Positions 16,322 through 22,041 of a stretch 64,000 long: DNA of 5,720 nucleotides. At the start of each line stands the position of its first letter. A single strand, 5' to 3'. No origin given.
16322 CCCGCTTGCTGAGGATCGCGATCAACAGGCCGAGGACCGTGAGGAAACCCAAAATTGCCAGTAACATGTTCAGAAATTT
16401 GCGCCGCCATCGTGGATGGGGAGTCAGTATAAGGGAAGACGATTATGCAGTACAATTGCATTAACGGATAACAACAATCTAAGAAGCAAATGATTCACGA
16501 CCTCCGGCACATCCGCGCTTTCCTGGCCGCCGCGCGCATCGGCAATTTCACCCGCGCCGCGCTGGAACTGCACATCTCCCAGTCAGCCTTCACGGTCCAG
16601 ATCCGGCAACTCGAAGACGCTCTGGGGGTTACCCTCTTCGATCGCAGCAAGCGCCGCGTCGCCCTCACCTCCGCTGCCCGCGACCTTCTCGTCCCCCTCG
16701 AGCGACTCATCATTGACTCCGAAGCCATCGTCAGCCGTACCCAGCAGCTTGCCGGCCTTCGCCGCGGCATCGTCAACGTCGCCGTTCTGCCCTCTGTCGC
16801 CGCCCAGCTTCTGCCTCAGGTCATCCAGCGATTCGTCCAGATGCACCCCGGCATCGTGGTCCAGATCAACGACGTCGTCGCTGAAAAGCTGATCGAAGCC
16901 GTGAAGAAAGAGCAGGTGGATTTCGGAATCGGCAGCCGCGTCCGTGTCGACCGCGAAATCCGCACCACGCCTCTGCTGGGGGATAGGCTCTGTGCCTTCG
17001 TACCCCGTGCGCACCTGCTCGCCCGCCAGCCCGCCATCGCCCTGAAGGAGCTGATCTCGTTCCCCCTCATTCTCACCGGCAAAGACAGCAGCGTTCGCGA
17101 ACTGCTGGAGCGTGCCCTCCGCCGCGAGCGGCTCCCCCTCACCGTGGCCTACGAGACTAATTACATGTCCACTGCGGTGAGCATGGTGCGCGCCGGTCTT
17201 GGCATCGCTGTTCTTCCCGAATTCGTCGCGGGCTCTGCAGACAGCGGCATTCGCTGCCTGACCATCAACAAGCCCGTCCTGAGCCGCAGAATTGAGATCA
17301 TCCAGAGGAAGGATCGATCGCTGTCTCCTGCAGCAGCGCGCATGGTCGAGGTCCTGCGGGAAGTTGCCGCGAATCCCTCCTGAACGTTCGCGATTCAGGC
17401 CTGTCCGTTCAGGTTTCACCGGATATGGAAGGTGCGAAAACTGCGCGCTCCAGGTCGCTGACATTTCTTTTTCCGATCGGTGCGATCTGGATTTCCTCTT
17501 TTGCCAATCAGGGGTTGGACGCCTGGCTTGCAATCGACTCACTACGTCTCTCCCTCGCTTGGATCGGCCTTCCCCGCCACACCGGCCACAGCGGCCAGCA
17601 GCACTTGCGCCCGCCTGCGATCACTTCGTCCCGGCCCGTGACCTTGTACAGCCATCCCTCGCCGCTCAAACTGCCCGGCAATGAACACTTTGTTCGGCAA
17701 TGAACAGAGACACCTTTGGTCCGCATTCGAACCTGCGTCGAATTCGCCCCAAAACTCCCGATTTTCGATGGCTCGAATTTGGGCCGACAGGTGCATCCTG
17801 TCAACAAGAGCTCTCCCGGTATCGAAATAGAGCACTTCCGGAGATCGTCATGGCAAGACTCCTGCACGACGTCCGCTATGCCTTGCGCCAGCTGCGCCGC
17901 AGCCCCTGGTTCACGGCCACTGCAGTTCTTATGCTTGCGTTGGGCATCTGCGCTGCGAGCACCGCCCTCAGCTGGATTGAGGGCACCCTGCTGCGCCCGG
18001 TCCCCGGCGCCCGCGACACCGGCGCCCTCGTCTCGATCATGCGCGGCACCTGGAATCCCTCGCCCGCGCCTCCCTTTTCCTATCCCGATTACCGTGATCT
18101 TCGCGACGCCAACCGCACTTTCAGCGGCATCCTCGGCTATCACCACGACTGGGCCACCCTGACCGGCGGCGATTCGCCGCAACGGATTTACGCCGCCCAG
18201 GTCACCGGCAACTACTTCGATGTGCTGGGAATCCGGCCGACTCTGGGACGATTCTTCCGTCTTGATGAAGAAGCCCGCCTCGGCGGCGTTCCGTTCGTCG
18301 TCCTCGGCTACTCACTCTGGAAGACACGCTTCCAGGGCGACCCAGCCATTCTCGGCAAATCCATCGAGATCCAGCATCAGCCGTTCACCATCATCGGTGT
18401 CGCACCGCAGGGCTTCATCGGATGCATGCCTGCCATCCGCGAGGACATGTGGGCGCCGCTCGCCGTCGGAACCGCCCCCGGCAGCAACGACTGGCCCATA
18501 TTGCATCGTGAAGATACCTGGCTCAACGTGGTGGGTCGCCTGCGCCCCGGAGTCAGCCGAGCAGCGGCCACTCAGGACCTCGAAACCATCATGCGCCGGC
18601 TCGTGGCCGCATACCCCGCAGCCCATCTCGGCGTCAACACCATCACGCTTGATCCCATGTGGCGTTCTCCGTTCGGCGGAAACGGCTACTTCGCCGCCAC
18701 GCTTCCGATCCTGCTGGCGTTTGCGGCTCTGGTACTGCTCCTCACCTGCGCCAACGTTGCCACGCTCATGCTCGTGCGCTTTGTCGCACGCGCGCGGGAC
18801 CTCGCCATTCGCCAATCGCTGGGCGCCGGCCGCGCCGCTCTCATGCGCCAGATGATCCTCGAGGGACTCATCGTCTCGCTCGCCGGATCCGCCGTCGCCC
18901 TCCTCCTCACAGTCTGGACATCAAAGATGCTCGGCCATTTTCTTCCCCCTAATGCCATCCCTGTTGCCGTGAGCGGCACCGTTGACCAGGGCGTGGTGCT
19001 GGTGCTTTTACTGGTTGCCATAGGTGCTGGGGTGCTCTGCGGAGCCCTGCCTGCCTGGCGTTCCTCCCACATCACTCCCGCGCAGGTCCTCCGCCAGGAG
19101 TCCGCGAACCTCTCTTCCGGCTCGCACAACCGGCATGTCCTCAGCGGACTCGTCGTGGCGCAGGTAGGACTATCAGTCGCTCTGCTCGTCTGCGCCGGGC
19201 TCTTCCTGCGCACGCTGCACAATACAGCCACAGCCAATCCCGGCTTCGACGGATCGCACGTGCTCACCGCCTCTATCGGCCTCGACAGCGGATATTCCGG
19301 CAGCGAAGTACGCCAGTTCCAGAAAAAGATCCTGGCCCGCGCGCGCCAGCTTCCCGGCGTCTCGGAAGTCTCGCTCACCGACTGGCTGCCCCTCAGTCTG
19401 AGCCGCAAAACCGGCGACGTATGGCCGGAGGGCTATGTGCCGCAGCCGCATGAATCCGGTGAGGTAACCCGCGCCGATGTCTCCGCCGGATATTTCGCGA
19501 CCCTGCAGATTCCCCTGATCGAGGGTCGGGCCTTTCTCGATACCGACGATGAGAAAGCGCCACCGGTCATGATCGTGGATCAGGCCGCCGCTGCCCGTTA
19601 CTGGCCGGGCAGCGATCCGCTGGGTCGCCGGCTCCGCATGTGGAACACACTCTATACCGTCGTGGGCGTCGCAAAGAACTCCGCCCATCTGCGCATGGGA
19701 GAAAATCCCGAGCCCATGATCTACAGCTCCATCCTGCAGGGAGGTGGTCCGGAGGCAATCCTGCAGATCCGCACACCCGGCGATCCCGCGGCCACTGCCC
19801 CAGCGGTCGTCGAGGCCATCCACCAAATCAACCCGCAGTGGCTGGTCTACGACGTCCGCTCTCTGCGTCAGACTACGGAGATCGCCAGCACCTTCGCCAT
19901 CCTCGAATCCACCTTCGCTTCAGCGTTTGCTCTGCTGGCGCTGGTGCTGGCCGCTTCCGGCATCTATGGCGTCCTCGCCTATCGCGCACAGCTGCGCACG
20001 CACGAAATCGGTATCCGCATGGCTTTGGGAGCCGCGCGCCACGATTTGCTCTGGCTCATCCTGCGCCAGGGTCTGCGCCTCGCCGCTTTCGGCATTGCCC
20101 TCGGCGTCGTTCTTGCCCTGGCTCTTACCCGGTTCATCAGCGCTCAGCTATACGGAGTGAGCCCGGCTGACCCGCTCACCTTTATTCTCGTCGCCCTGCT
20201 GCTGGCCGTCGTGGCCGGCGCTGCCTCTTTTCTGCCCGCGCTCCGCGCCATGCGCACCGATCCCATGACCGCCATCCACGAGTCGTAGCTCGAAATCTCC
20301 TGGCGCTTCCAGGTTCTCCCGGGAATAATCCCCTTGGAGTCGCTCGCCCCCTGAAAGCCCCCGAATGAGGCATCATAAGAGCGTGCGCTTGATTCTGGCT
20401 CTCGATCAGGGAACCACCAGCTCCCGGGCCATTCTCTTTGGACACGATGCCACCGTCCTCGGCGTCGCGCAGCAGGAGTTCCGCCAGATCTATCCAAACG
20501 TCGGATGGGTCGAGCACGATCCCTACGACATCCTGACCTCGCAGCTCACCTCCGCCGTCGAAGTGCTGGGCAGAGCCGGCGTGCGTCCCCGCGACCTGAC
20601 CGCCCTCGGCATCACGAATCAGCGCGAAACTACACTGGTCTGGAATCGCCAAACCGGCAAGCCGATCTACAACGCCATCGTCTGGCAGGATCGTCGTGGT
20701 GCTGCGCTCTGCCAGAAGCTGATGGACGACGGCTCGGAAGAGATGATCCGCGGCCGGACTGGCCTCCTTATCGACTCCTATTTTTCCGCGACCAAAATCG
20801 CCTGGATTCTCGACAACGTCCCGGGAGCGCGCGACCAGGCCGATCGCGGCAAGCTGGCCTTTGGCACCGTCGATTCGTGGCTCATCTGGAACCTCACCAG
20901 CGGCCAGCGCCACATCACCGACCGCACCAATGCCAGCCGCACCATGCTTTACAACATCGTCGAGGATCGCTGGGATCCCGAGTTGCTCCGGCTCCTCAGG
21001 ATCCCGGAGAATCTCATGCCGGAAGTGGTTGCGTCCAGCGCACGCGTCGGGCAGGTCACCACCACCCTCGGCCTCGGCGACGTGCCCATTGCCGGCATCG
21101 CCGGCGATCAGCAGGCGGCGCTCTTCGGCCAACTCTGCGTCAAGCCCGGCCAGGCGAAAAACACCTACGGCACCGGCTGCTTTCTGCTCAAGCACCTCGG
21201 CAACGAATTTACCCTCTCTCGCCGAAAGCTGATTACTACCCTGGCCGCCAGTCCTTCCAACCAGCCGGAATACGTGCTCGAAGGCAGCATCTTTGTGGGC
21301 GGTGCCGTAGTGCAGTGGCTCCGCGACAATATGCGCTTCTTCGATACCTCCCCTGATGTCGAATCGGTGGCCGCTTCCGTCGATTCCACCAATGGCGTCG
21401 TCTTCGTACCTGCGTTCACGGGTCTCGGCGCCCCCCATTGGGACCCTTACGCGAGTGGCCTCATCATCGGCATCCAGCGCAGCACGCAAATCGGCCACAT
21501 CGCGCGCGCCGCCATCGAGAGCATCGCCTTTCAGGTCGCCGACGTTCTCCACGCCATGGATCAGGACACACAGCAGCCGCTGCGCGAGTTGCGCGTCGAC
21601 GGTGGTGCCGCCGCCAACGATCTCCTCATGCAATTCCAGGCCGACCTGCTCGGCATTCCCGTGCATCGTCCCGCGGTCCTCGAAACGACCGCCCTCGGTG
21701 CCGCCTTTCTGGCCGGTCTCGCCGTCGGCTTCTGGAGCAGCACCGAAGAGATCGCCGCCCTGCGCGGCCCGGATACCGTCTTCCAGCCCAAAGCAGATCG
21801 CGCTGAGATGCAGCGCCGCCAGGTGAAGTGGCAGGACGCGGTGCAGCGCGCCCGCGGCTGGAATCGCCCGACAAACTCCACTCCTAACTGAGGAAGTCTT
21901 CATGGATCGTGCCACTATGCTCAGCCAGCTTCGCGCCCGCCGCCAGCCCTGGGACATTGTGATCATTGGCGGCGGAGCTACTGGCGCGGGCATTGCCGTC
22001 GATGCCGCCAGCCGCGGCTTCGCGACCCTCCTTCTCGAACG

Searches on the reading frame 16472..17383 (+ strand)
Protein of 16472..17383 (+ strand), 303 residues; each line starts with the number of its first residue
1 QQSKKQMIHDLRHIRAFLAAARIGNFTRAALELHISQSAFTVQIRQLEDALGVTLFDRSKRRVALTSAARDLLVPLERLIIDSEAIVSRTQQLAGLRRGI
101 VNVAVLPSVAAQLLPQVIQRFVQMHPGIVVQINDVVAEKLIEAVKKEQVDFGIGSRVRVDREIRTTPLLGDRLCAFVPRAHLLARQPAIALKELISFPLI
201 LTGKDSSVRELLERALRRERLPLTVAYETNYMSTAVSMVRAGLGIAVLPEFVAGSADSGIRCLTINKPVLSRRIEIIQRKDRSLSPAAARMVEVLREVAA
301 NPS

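Call 7: search_protein_families(library=pfam, proteins=[window:16472-17383:+], max_evalue=0.0001)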
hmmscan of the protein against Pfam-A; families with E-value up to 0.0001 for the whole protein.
window:16472-17383:+ (303 aa): 2 families
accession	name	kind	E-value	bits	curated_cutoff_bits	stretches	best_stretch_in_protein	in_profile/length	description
PF03466.25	LysR_substrate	-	2.1e-46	158.4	28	1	95-299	2-208/209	LysR substrate binding domain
PF00126.33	HTH_1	-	3.5e-21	75.4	26.6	1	11-70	1-60/60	Bacterial regulatory helix-turn-helix protein, lysR family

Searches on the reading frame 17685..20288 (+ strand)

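Call 7: search_protein_families(library=pfam, proteins=[window:17685-20288:+], max_evalue=0.0001)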
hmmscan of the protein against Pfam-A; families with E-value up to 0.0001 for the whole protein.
window:17685-20288:+ (867 aa): 2 families
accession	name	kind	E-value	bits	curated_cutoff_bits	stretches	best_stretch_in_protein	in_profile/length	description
PF12704.14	MacB_PCD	-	8.4e-39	134.4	27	2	77-301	1-206/207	MacB-like periplasmic core domain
PF02687.27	FtsX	-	5.9e-29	101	25.5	2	747-860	2-120/120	FtsX-like permease C-terminal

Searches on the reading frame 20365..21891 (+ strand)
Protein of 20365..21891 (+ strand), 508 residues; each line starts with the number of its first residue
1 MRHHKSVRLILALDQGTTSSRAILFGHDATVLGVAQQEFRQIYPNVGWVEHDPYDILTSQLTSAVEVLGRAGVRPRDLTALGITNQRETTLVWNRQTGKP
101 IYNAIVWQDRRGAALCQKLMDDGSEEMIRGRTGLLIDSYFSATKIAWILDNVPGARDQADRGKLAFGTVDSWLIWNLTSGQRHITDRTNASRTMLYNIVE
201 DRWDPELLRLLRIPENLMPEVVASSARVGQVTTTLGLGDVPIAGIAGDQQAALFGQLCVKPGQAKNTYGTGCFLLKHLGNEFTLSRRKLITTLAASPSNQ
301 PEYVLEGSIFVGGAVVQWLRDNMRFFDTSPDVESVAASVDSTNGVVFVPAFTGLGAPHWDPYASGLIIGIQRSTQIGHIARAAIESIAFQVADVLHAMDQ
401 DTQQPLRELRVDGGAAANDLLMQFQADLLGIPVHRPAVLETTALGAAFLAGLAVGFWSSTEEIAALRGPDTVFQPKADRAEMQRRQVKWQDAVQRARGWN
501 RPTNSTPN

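Call 7: search_protein_families(library=pfam, proteins=[window:20365-21891:+], max_evalue=0.0001)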
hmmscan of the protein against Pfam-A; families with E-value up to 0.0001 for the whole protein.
window:20365-21891:+ (508 aa): 2 families
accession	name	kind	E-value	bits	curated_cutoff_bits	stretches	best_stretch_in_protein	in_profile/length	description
PF00370.27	FGGY_N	-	7.5e-73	245.6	28.8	1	10-255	2-245/245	FGGY family of carbohydrate kinases, N-terminal domain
PF02782.22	FGGY_C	-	1.8e-43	149.1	27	1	265-453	2-197/198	FGGY family of carbohydrate kinases, C-terminal domain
